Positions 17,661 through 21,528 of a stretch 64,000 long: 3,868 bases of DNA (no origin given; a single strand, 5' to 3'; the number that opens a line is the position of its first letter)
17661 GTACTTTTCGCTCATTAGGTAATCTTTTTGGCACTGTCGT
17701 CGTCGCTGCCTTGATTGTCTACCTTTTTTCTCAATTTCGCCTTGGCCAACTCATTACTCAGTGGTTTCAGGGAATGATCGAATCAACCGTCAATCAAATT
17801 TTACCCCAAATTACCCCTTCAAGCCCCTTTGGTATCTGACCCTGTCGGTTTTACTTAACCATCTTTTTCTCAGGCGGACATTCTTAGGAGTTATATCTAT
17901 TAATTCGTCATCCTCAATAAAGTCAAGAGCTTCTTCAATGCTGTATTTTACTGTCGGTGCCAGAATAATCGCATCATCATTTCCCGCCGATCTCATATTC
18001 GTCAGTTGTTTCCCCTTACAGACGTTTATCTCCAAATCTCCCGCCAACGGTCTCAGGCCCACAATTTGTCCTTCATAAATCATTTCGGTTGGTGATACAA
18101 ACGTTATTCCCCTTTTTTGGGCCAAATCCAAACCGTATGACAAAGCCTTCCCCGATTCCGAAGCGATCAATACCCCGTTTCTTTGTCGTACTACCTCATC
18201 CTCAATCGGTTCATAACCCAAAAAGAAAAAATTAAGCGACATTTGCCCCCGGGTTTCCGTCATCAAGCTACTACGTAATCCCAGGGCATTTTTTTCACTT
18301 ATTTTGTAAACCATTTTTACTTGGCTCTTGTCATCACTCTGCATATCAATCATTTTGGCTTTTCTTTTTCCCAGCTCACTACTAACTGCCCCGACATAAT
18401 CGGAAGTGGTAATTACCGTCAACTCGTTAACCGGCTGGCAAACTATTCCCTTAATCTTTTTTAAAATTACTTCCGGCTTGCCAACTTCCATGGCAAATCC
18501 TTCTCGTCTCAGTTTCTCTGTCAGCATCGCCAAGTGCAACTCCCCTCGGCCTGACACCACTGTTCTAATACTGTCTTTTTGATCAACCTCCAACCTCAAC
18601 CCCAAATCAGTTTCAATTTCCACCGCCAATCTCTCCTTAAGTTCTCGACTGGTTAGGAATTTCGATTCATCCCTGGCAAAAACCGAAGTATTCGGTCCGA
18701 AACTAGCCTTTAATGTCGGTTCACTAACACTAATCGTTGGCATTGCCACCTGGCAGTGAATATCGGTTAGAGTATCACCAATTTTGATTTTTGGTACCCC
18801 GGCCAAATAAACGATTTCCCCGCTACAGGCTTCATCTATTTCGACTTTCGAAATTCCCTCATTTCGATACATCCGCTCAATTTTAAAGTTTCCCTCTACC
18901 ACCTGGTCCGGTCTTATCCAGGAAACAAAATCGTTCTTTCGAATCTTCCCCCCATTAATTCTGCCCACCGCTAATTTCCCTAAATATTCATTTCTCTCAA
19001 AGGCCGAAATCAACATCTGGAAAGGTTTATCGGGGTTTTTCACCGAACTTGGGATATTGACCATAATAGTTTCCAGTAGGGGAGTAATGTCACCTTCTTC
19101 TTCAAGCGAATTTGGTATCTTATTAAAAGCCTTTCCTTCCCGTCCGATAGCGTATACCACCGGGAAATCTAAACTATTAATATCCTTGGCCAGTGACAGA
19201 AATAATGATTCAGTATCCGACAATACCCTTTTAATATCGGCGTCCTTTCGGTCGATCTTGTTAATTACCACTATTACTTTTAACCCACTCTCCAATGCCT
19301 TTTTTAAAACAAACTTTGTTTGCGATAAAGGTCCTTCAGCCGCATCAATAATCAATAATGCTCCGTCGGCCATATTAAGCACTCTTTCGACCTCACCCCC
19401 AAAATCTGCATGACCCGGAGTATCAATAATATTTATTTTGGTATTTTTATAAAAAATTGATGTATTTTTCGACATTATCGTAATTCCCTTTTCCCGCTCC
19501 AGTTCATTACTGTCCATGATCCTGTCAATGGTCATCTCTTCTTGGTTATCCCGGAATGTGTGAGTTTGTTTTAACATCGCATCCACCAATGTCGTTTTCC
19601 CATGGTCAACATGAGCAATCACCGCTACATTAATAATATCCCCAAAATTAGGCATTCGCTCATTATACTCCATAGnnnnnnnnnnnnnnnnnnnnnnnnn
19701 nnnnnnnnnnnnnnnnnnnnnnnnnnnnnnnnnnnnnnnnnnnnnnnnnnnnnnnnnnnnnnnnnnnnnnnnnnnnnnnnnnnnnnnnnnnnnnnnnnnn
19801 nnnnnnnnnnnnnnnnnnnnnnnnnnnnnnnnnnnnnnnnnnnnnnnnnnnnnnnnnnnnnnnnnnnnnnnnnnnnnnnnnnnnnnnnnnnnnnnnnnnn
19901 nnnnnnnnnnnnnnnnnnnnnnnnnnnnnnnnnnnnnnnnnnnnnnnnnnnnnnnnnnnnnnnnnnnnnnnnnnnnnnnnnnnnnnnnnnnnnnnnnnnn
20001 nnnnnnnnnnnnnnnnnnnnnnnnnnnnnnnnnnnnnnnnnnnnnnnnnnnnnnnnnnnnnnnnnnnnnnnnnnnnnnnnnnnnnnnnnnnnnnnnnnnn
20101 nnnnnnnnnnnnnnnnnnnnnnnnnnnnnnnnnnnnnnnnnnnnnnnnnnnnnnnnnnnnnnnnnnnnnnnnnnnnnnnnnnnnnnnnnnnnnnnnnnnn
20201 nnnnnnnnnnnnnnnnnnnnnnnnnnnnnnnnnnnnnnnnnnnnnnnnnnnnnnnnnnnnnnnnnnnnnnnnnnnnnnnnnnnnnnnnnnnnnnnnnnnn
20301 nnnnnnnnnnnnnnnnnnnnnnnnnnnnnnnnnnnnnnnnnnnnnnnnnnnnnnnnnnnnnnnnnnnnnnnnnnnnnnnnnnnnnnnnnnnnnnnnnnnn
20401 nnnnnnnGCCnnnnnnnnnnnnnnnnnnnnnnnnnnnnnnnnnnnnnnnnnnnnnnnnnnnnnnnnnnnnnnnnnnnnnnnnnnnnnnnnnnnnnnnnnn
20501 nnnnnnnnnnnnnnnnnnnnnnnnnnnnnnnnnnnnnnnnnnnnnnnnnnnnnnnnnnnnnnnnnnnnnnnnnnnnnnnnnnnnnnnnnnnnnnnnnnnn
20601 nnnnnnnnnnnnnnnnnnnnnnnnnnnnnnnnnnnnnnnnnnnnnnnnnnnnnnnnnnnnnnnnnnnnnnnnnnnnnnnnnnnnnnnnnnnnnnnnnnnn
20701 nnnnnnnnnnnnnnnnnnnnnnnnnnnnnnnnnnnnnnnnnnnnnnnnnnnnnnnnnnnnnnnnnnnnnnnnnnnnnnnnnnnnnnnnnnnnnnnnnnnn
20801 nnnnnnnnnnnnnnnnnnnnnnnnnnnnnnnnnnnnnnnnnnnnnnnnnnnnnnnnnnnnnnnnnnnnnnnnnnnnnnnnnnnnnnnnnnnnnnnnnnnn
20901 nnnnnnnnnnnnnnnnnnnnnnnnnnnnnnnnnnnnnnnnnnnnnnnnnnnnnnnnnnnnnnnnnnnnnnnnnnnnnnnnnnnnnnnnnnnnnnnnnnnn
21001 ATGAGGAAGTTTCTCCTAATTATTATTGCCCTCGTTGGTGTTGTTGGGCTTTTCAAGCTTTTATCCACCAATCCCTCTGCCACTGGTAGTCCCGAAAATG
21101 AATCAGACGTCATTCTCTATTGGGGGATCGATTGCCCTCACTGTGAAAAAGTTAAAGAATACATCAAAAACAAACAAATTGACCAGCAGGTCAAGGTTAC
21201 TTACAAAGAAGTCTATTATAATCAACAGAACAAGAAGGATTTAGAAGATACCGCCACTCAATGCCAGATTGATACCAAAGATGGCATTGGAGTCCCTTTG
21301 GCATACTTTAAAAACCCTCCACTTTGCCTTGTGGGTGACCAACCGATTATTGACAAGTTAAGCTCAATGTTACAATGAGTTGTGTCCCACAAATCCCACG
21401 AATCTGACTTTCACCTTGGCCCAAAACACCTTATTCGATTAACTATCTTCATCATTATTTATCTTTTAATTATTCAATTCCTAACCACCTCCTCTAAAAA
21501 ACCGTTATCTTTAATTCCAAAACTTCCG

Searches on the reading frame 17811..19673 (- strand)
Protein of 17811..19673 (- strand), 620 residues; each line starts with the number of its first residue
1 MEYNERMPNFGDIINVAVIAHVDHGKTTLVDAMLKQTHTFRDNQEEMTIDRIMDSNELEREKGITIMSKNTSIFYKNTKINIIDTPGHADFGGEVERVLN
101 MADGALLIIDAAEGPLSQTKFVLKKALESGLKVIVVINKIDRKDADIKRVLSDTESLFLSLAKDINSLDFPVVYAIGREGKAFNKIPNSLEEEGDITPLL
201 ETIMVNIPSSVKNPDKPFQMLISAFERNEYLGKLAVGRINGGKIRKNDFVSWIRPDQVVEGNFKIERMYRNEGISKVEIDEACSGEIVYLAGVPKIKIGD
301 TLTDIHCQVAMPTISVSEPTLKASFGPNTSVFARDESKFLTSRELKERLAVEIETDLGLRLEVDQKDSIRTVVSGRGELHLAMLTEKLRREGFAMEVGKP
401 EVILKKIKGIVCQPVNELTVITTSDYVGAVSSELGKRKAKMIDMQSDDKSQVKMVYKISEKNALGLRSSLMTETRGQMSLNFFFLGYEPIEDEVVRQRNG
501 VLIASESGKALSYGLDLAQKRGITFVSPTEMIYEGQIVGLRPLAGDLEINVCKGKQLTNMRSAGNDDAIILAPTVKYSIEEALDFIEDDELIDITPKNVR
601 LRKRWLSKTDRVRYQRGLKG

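Call 22: search_protein_families(library=pfam, proteins=[window:17811-19673:-], max_evalue=0.1)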
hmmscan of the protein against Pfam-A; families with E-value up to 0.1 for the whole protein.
window:17811-19673:- (620 aa): 14 families
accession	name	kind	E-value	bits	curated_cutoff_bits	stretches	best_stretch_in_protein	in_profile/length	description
PF00009.33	GTP_EFTU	-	7.5e-55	185.9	26.5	1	12-208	2-187/188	Elongation factor Tu GTP binding domain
PF21018.2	BipA_C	-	7.5e-40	135.5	23.8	1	499-607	1-109/110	TypA/BipA C-terminal domain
PF00679.30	EFG_C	-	9.2e-15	54.9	27.9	1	413-497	4-88/89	Elongation factor G C-terminus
PF01926.29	MMR_HSR1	-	3.1e-07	30.9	21.9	1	16-139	2-113/113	50S ribosome-binding GTPase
PF03144.31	GTP_EFTU_D2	-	3.8e-07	30.9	30.3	1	232-303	1-73/73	Elongation factor Tu domain 2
PF22042.2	EF-G_D2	-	6.6e-07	29.8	27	1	217-304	1-83/84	Elongation factor G domain 2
PF14492.12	EFG_III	-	4.2e-06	27.2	27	1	343-397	19-73/75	Elongation Factor G, domain III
PF00735.24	Septin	-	0.00031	20.5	26.2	1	14-91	5-75/280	Septin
PF02421.24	FeoB_N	-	0.00036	20.5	27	1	63-185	32-151/156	Ferrous iron transport protein B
PF08477.19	Roc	-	0.0033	18.1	27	1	22-141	8-119/119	Ras of Complex, Roc, domain of DAPkinase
PF23651.1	TRAF_BTBD17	-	0.0037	17.4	27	1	15-86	100-167/169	BTBD17 TRAF domain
PF00350.29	Dynamin_N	-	0.0043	17.5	27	0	71-140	94-168/168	Dynamin family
PF00071.28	Ras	-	0.016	15.2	21.6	1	63-154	33-125/162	Ras family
PF21382.2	IntS9_C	-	0.072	13.6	27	0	270-308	13-52/71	Integrator IntS9, C-terminal domain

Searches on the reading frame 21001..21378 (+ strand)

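Call 8: search_protein_families(library=pfam, proteins=[window:21001-21378:+], max_evalue=0.01)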
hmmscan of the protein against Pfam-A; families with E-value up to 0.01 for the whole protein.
window:21001-21378:+ (125 aa): 4 families
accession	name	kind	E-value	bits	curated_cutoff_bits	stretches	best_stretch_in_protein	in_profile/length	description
PF13462.12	Thioredoxin_4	-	0.00042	21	23.2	1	26-77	6-61/165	Thioredoxin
PF05768.20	Glrx-like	-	0.0059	17.4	26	1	37-78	2-43/77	Glutaredoxin-like domain (DUF836)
PF13098.12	Thioredoxin_2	-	0.0066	17.2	27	1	37-86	9-63/104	Thioredoxin-like domain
PF00462.30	Glutaredoxin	-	0.0087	16.7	22.9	0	37-71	1-31/60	Glutaredoxin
